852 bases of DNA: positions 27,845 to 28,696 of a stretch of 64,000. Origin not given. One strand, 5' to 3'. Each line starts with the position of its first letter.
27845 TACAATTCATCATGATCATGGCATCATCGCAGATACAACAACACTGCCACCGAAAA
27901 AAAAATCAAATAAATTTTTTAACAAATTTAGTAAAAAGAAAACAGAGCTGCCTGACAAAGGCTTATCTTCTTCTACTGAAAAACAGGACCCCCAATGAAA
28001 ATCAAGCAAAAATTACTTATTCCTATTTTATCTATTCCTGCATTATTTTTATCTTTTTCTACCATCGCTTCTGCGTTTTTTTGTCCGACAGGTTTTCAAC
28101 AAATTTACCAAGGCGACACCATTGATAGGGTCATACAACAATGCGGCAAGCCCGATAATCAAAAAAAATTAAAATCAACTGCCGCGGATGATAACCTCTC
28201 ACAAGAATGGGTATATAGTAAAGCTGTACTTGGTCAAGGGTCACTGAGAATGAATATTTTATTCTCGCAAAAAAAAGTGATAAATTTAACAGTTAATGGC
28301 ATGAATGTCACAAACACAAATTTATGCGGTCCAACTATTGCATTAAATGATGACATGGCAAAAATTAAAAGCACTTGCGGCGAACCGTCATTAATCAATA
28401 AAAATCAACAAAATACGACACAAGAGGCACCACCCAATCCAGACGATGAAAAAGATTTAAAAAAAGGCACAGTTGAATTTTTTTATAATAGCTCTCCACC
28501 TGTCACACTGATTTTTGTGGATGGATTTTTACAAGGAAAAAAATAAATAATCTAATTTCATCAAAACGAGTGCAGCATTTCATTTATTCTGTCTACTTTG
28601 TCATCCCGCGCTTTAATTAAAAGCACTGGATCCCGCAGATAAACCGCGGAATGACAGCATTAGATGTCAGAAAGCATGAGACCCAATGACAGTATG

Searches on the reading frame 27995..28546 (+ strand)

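Call 64: search_protein_families(library=pfam, max_evalue=0.00001, proteins=[window:27995-28546:+])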
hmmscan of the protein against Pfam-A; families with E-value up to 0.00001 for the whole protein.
window:27995-28546:+ (183 aa): 1 family
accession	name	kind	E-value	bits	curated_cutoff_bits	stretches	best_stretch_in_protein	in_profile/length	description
PF11006.13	DUF2845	-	1.3e-08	35.5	21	0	26-62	2-35/90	Protein of unknown function (DUF2845)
